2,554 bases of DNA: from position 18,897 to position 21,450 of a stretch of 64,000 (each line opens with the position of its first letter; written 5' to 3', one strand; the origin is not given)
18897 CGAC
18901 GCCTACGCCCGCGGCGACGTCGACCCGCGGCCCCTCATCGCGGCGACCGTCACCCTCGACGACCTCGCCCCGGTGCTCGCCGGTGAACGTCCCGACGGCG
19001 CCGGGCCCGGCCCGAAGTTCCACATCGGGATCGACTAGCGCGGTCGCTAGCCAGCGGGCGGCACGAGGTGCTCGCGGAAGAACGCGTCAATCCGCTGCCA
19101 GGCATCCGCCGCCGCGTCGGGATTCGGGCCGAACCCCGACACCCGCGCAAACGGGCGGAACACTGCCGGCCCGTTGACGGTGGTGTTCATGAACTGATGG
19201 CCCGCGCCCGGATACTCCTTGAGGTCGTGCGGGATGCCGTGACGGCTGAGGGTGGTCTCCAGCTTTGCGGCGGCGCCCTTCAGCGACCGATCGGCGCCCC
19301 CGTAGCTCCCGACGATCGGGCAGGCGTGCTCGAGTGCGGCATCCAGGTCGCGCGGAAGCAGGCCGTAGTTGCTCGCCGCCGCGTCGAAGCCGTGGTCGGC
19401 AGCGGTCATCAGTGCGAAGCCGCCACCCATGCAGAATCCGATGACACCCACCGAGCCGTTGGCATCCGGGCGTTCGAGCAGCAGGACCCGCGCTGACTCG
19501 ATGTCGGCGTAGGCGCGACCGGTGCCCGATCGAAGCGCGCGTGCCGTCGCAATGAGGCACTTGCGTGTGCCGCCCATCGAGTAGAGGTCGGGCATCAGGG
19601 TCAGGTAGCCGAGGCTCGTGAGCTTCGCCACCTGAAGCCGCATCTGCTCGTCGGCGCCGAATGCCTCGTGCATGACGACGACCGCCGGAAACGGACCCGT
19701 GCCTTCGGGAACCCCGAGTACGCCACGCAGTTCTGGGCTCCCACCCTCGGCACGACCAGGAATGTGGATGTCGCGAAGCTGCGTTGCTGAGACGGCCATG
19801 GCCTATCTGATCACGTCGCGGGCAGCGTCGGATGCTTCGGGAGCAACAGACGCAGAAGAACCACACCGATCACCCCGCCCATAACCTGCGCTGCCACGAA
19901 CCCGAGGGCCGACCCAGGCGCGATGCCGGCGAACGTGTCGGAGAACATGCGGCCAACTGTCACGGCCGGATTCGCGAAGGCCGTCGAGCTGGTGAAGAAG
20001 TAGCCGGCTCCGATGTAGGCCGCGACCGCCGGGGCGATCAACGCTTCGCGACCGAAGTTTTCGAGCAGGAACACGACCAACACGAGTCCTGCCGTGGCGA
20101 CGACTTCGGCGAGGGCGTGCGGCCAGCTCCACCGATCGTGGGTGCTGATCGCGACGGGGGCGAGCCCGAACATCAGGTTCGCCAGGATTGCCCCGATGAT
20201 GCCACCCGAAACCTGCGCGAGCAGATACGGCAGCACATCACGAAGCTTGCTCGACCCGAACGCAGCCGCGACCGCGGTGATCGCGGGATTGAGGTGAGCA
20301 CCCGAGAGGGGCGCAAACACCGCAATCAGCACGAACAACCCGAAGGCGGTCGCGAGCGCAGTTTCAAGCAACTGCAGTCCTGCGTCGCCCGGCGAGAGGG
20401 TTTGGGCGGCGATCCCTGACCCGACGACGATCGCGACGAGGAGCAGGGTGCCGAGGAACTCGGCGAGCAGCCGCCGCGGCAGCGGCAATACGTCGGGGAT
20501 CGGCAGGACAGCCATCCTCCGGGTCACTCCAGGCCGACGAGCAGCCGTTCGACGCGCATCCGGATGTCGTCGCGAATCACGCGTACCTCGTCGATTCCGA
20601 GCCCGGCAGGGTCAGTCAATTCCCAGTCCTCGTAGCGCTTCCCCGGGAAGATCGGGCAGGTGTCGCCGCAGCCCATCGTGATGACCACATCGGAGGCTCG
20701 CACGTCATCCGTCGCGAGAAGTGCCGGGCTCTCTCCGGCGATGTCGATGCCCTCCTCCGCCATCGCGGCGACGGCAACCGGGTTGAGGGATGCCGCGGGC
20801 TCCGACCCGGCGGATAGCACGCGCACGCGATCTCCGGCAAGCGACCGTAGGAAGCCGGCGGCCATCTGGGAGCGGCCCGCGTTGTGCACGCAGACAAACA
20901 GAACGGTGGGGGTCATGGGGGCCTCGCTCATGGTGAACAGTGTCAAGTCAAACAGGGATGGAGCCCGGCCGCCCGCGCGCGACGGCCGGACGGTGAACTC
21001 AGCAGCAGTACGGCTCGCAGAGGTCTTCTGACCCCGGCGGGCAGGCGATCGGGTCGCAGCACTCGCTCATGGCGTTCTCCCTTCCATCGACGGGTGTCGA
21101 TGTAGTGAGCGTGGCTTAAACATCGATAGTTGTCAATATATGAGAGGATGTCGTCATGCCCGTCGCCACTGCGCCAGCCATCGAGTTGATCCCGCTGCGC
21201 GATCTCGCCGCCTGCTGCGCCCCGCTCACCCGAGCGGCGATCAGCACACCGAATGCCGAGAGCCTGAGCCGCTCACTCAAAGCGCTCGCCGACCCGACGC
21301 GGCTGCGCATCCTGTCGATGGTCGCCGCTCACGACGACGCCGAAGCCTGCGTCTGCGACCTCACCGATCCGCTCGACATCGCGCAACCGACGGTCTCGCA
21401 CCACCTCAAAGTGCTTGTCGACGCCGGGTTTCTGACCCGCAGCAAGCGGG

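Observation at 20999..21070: Unannotated 23-codon, six-cysteine ORF at the head of the arsC-aquaporin unit (ArsD-like CC-x4-C motif)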

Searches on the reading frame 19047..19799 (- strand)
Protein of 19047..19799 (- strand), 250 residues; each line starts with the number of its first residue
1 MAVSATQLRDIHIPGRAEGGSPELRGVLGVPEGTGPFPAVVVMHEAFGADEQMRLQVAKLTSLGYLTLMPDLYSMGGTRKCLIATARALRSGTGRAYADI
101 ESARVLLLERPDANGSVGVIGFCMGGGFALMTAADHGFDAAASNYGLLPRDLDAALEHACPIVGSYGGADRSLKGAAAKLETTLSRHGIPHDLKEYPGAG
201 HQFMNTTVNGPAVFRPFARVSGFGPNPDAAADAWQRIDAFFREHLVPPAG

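Call 5: search_protein_families(library=ncbifam, proteins=[window:19047-19799:-], max_evalue=1)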
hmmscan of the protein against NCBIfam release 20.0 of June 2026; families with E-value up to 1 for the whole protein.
window:19047-19799:- (250 aa): 3 families
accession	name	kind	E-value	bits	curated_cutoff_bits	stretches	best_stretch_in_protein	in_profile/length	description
NF041440.1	hydrolase_YghX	exception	5.8e-16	58.5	460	1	19-208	77-269/292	YghX family hydrolase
NF004781.0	PRK06127.1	subfamily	0.12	12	291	1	116-147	110-141/269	enoyl-CoA hydratase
NF041096.1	esterase_EstD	equivalog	0.17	10.9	600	1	23-46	146-169/421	esterase EstD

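Call 6: search_protein_families(library=pfam, proteins=[window:19047-19799:-], max_evalue=1)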
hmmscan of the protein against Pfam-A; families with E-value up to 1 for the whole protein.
window:19047-19799:- (250 aa): 7 families
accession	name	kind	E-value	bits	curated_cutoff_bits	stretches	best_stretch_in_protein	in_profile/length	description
PF01738.24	DLH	-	4.8e-42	144.4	21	1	25-244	2-216/217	Dienelactone hydrolase family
PF08840.17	BAAT_C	-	0.0008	20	20.9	1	178-246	134-209/210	BAAT / Acyl-CoA thioester hydrolase C terminal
PF07224.18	Chlorophyllase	-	0.19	11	26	1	28-78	33-83/301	Chlorophyllase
PF00561.26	Abhydrolase_1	-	0.21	11.7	25.8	1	115-136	69-90/245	alpha/beta hydrolase fold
PF02129.25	Peptidase_S15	-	0.27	11.3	23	1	60-137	47-119/262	X-Pro dipeptidyl-peptidase (S15 family)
PF00326.27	Peptidase_S9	-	0.29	11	22.6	0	177-207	163-193/213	Prolyl oligopeptidase family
PF12697.13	Abhydrolase_6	-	0.33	12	26.3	1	56-237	19-165/217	Alpha/beta hydrolase family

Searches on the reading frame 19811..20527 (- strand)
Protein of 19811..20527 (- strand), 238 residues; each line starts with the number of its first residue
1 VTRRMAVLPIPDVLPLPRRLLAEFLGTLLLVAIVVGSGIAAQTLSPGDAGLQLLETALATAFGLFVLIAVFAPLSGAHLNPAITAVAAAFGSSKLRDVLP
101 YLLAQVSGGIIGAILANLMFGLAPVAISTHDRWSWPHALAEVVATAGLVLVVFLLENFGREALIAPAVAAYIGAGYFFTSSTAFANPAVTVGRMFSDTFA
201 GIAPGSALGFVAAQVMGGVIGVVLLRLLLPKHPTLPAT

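Call 5: search_protein_families(library=ncbifam, proteins=[window:19811-20527:-], max_evalue=1)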
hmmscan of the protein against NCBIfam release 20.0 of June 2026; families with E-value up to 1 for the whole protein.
window:19811-20527:- (238 aa): 5 families
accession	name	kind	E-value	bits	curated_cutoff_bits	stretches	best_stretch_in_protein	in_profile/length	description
TIGR00861.1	MIP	subfamily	6.1e-24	85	171.25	2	22-173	1-167/224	MIP family channel protein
NF003838.0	PRK05420.1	equivalog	9e-17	61.3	256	2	18-118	3-101/231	aquaporin Z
NF045553.1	AquGlycerPorinGla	equivalog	6e-09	35.5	400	1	20-116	9-105/290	aquaglyceroporin Gla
NF043012.1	LacAcidTportLarD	equivalog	2.7e-08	33.6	390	1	19-120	3-101/237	D/L-lactic acid transporter LarD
NF053524.1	thylo_ssl2009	equivalog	0.27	12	58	0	208-227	9-28/90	ssl2009 family thylakoid membrane protein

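Call 6: search_protein_families(library=pfam, proteins=[window:19811-20527:-], max_evalue=1)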
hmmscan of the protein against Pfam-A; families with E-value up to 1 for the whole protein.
window:19811-20527:- (238 aa): 3 families
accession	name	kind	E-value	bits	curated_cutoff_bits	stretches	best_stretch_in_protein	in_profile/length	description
PF00230.25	MIP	-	1e-27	97.8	25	2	18-174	9-169/222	Major intrinsic protein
PF11877.13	DUF3397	-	0.071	13.8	25.9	1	116-196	10-90/112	Protein of unknown function (DUF3397)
PF04226.18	Transgly_assoc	-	0.64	10.7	25.3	1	109-155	4-44/49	Transglycosylase associated protein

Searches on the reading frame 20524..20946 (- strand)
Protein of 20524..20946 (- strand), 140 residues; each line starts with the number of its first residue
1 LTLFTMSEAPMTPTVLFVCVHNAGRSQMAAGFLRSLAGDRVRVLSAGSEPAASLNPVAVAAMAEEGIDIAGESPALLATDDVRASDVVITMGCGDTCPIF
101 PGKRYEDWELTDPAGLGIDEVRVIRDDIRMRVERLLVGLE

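Call 5: search_protein_families(library=ncbifam, proteins=[window:20524-20946:-], max_evalue=1)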
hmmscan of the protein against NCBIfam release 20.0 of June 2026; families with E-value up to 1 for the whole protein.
window:20524-20946:- (140 aa): 5 families
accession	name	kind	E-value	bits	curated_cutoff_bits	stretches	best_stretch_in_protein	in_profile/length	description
TIGR02689.1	ars_reduc_gluta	equivalog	1.6e-24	86.5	157.6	1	15-135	3-125/126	arsenate reductase, glutathione/glutaredoxin type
NF010053.0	PRK13530.1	subfamily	9e-23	81.1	215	1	14-135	5-128/133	arsenate reductase (thioredoxin)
TIGR02691.1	arsC_pI258_fam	equivalog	1.6e-22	80.1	174.3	1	15-134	1-128/129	arsenate reductase (thioredoxin)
NF008486.0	PRK11391.1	equivalog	0.018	15.5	247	1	14-92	8-87/148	phosphotyrosine-protein phosphatase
NF007520.0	PRK10126.1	equivalog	0.066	13.7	243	1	13-92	3-83/147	low molecular weight protein-tyrosine-phosphatase Wzb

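Call 6: search_protein_families(library=pfam, proteins=[window:20524-20946:-], max_evalue=1)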
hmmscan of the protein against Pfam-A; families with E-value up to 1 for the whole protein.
window:20524-20946:- (140 aa): 1 family
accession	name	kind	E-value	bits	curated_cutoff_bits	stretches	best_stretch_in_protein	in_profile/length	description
PF01451.26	LMWPc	-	3.1e-20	73.3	23.2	1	15-136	1-144/144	Low molecular weight phosphotyrosine protein phosphatase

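Call 11: find_related_loci(query=window:20527-20916:-, collection=genome_contigs, flank=3000)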
Query seq(130 aa) (130 aa) in genome_contigs; peptide patterns used: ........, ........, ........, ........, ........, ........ (x = any residue, [..] = any of these).
600 stretches matched a pattern (row limit reached: there are more); 501 encode a relative of the query (tblastn E <= 1e-3); the best 80 are kept; 80 distinct loci.
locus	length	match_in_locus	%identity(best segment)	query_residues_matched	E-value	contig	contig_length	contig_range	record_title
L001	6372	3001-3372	82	3-126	2e-65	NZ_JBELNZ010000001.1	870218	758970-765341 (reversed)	Parafrigoribacterium soli strain SYSU BS000078 NODE_1_length_870218_cov_86.027832, whole genome shotgun sequence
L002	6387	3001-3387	79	1-129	3e-65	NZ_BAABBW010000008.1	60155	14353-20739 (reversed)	Gryllotalpicola koreensis strain JCM 17591 sequence08, whole genome shotgun sequence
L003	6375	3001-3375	79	2-126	3e-64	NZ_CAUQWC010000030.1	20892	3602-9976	MAG: uncultured Microbacterium sp. isolate ERR9968899_bin.6_MetaWRAP_v1.3_MAG ERZ21615693.399, whole genome shotgun sequ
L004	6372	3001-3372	77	3-126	6e-63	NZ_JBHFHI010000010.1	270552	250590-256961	Herbiconiux wuyangfengii strain P17 Scaffold7_1, whole genome shotgun sequence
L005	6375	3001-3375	78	2-126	2e-62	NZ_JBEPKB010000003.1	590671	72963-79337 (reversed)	Agromyces zhanjiangensis strain SYSU T00266 NODE_3_length_590671_cov_127.311772, whole genome shotgun sequence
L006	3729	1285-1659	77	2-126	7e-62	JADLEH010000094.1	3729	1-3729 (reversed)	MAG: Propionibacteriaceae bacterium isolate SJ317 c_000000216431, whole genome shotgun sequence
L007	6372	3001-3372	77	3-126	1e-61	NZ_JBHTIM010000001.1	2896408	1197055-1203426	Microbacterium koreense strain CCUG 50754 GCM70027542_2, whole genome shotgun sequence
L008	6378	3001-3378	75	1-126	8e-62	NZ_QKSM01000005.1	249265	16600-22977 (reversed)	Curtobacterium sp. MCSS17_008 SALT8.NODE5, whole genome shotgun sequence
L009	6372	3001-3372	78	3-126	1e-61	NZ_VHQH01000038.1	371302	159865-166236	Schumannella sp. 10F1B-5-1 scaffold75, whole genome shotgun sequence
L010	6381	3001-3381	74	3-129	4e-61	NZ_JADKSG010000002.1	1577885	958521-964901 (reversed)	Herbiconiux sp. VKM Ac-1786 n2, whole genome shotgun sequence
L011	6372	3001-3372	77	3-126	7e-61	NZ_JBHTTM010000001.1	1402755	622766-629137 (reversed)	Agromyces sp. NPDC056523 NPDC056523_T33_H2.ctg-0001, whole genome shotgun sequence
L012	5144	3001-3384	72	2-129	8e-61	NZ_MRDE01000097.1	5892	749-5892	Tersicoccus phoenicis strain 1p05MA scaffold100_cov417_read201, whole genome shotgun sequence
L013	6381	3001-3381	72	3-129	4e-61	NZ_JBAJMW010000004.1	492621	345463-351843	Tersicoccus mangrovi strain MR15.9 Scaffold4, whole genome shotgun sequence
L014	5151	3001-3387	73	1-129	7e-61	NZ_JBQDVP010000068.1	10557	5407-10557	MAG: Microbacterium sp. isolate AOP24_D1_surf _bin _5 AOP24_D1_surf.bin.5_68, whole genome shotgun sequence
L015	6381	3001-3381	72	3-129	5e-61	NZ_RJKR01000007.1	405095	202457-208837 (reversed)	Curtobacterium sp. PhB115 Ga0304856_103, whole genome shotgun sequence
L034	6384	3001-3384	73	2-129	4e-59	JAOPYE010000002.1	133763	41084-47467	MAG: Marmoricola sp. isolate RYN_219 scaffold_1298928, whole genome shotgun sequence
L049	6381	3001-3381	72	3-129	9e-58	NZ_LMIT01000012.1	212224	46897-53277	Nocardioides sp. Root240 contig_5, whole genome shotgun sequence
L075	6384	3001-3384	70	2-129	7e-57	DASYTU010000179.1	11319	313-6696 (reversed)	MAG TPA_asm: Actinoplanes sp. isolate SMAG_U4575 k141_680832, whole genome shotgun sequence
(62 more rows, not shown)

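Call 29: search_protein_families(library=pfam, proteins=[L034:83-1807:-, L049:184-1770:-, L075:3402-3899:+, L075:3927-4742:+, L075:4651-5397:+, L075:5408-6384:+, L009:3405-4718:+, L075:138-1487:-, L075:1554-2246:+, L075:2027-2983:+], max_evalue=0.001)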
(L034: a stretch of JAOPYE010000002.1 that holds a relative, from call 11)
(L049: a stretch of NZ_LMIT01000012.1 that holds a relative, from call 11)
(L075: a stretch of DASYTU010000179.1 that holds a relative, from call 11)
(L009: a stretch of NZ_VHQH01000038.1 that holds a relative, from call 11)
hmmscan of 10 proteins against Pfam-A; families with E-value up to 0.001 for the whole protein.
L034:83-1807:- (574 aa): 4 families
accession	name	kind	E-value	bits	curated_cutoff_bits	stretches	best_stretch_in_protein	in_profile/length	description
PF01266.30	DAO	-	1.4e-51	176.6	27.9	1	25-388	1-352/353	FAD dependent oxidoreductase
PF16901.10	DAO_C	-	1.4e-36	125.6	31.4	1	409-533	1-125/126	C-terminal domain of alpha-glycerophosphate oxidase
PF01494.25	FAD_binding_3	-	1.5e-06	28.2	22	1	23-298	1-220/349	FAD binding domain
PF12831.13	FAD_oxidored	-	3.3e-05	23.8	27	1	25-65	1-41/416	FAD dependent oxidoreductase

L049:184-1770:- (528 aa): 2 families
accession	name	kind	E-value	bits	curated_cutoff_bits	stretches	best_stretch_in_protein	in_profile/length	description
PF00487.30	FA_desaturase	-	9.2e-34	117.8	29.7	1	163-395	6-249/253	Fatty acid desaturase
PF00301.25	Rubredoxin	-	1.2e-14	54.5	23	1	468-513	3-47/47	Rubredoxin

L075:3402-3899:+ (165 aa): 3 families
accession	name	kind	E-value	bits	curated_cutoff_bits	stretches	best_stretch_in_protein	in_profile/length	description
PF13411.12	MerR_1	-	8.8e-18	64.6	21.6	1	25-92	1-67/69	MerR HTH family regulatory protein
PF00376.29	MerR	-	8.5e-16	57.9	28.2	1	26-63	1-38/38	MerR family regulatory protein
PF09278.17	MerR-DNA-bind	-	6.4e-14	52.8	25.4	1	68-131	1-64/65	MerR, DNA binding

L075:3927-4742:+ (271 aa): 5 families
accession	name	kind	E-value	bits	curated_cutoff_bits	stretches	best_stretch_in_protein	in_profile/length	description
PF01451.26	LMWPc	-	1.1e-16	61.7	23.2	1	142-259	1-143/144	Low molecular weight phosphotyrosine protein phosphatase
PF12840.13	HTH_20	-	5.9e-07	29.8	27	1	61-108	1-49/51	Helix-turn-helix domain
PF12802.13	MarR_2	-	7.8e-07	29.6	27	1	76-118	17-61/61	MarR family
PF01022.26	HTH_5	-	5.9e-06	26.5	22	1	64-107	2-45/47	Bacterial regulatory protein, arsR family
PF01047.28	MarR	-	0.00016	21.9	24.6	1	76-118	16-58/59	MarR family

L075:4651-5397:+ (248 aa): 2 families
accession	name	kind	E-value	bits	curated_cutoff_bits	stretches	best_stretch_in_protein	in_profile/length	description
PF01451.26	LMWPc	-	3e-21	76.6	23.2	1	119-240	1-144/144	Low molecular weight phosphotyrosine protein phosphatase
PF21234.2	Phosphatase-like_N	-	8.4e-14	52.2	27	1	49-106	1-58/58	Protein-tyrosine-phosphatase-like, N-terminal domain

L075:5408-6384:+ (325 aa): 7 families
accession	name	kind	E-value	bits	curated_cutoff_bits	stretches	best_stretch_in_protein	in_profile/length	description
PF07992.20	Pyr_redox_2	-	1.7e-54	185.6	26.1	1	2-290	2-278/291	Pyridine nucleotide-disulphide oxidoreductase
PF00070.33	Pyr_redox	-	5.9e-21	75.2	22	1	155-224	2-71/82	Pyridine nucleotide-disulphide oxidoreductase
PF13738.12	Pyr_redox_3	-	1.7e-10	41.1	30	1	148-283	160-305/305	Pyridine nucleotide-disulphide oxidoreductase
PF01266.30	DAO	-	5.1e-09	36.6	27.9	1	155-183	2-30/353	FAD dependent oxidoreductase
PF03486.20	HI0933_like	-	1.1e-05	25.4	50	0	155-187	3-35/244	HI0933-like protein Rossmann domain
PF13450.12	NAD_binding_8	-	5.9e-05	23.7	21.9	1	157-187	1-31/68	NAD(P)-binding Rossmann-like domain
PF13434.12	Lys_Orn_oxgnase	-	0.00042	20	21.3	1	81-176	120-212/339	L-lysine 6-monooxygenase/L-ornithine 5-monooxygenase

L009:3405-4718:+ (437 aa): 12 families
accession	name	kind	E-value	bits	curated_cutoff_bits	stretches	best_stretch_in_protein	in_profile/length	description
PF13738.12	Pyr_redox_3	-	5.4e-18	65.7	30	1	23-352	1-290/305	Pyridine nucleotide-disulphide oxidoreductase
PF07992.20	Pyr_redox_2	-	3.6e-12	46.7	26.1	1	22-337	3-251/291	Pyridine nucleotide-disulphide oxidoreductase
PF13434.12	Lys_Orn_oxgnase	-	4.1e-12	46.3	21.3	1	112-251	105-225/339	L-lysine 6-monooxygenase/L-ornithine 5-monooxygenase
PF13450.12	NAD_binding_8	-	1.1e-08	35.6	21.9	1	24-61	1-38/68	NAD(P)-binding Rossmann-like domain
PF01266.30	DAO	-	6.2e-08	33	27.9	1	22-324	2-205/353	FAD dependent oxidoreductase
PF00890.30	FAD_binding_2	-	2.5e-07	30.7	20.4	0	87-207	131-233/414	FAD binding domain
PF01494.25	FAD_binding_3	-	5e-05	23.1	22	1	21-51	3-33/349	FAD binding domain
PF05834.18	Lycopene_cycl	-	5.6e-05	22.8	23.4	0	153-194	125-164/380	Lycopene cyclase protein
PF03486.20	HI0933_like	-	5.7e-05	23.1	50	1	22-59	3-40/244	HI0933-like protein Rossmann domain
PF12831.13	FAD_oxidored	-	0.0001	22.2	27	1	22-170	2-146/416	FAD dependent oxidoreductase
PF01946.23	Thi4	-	0.00046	19.9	26.2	0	22-57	20-56/235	Thi4 family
PF00070.33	Pyr_redox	-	0.00057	20.8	22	0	22-54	2-34/82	Pyridine nucleotide-disulphide oxidoreductase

L075:138-1487:- (449 aa): 8 families
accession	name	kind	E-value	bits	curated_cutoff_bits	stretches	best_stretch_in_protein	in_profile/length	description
PF13738.12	Pyr_redox_3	-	1.7e-16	60.8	30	1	26-329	1-275/305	Pyridine nucleotide-disulphide oxidoreductase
PF07992.20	Pyr_redox_2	-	1.3e-10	41.6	26.1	1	25-335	3-251/291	Pyridine nucleotide-disulphide oxidoreductase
PF13450.12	NAD_binding_8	-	4.4e-07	30.5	21.9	1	27-66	1-40/68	NAD(P)-binding Rossmann-like domain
PF01266.30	DAO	-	2.3e-06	27.8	27.9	1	25-68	2-47/353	FAD dependent oxidoreductase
PF00070.33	Pyr_redox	-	7e-05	23.7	22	0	25-58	2-35/82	Pyridine nucleotide-disulphide oxidoreductase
PF01494.25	FAD_binding_3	-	0.0001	22.1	22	1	24-56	3-35/349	FAD binding domain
PF03486.20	HI0933_like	-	0.00017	21.6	50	1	25-65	3-43/244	HI0933-like protein Rossmann domain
PF05834.18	Lycopene_cycl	-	0.00027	20.6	23.4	0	25-58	2-38/380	Lycopene cyclase protein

L075:1554-2246:+ (230 aa): 11 families
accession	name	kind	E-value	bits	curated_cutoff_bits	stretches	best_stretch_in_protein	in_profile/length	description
PF01022.26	HTH_5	-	1.4e-30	105.4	22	2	41-87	1-46/47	Bacterial regulatory protein, arsR family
PF12840.13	HTH_20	-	9.6e-19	67.5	27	2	39-88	1-50/51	Helix-turn-helix domain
PF13601.12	HTH_34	-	1.8e-07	31.6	27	1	43-90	1-48/80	Winged helix DNA-binding domain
PF12802.13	MarR_2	-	1.8e-07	31.6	27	0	43-87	6-51/61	MarR family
PF01978.25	TrmB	-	3.4e-06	27.2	25.6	0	152-202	17-66/68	Sugar-specific transcriptional regulator TrmB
PF25213.1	HVO_A0261_N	-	4.7e-06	26.8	35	0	140-196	7-62/86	HVO_A0261 N-terminal domain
PF13412.12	HTH_24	-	2.9e-05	24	21.9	0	41-86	2-47/48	Winged helix-turn-helix DNA-binding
PF24266.1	HTH_HVO_0163_N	-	0.00017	22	31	0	47-100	7-61/70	HVO_0163, N-terminal HTH domain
PF25212.1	HVO_A0114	-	0.0002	21.5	27.6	0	41-93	21-73/84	HVO_A0114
PF24038.1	DUF7347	-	0.00062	20.4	27.6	0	36-82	5-54/77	Domain of unknown function (DUF7347)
PF13545.12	HTH_Crp_2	-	0.00097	19.5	27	0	61-91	27-56/70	Crp-like helix-turn-helix domain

L075:2027-2983:+ (318 aa): 1 family
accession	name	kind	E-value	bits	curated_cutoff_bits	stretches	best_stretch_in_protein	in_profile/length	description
PF00230.25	MIP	-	4.2e-24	86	25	2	74-243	3-175/222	Major intrinsic protein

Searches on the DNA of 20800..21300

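Call 60: search_rna_families(source=window, start=20800, end=21300, threshold=evalue, max_evalue=1)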
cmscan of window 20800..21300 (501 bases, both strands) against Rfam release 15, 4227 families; matches with E-value up to 1: 0.
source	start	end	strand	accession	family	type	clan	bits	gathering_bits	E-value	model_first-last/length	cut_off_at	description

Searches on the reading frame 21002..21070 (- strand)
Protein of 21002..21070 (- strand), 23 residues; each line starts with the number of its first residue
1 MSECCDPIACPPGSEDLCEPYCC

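Call 5: search_protein_families(library=ncbifam, proteins=[window:21002-21070:-], max_evalue=1)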
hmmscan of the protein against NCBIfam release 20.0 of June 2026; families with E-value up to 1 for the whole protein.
seq(23 aa): 0 families

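Call 6: search_protein_families(library=pfam, proteins=[window:21002-21070:-], max_evalue=1)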
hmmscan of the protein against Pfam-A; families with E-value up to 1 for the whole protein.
seq(23 aa): 0 families

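Call 22: search_dna_similar(query=window:21002-21070:-, collection=plasmids, mode=protein, max_evalue=10, max_rows=30)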
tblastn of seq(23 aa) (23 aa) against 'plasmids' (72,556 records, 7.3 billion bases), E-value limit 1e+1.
No match.

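Call 23: list_cluster_members(proteins=[window:21002-21070:-, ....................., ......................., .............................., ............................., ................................, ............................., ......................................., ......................, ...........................])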
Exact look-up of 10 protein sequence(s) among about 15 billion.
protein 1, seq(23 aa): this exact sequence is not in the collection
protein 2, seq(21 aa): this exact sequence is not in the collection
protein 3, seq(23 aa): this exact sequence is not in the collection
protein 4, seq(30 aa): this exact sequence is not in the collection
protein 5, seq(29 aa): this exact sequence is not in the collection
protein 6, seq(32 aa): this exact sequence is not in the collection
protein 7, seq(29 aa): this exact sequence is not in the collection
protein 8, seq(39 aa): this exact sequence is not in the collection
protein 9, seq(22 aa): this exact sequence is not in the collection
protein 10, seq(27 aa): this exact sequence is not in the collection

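Call 47: search_solved_structures(query=window:21002-21070:-, max_evalue=10, show_alignments=3)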
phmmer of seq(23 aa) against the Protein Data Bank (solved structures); distinct sequences matched with E-value up to 10: 0.
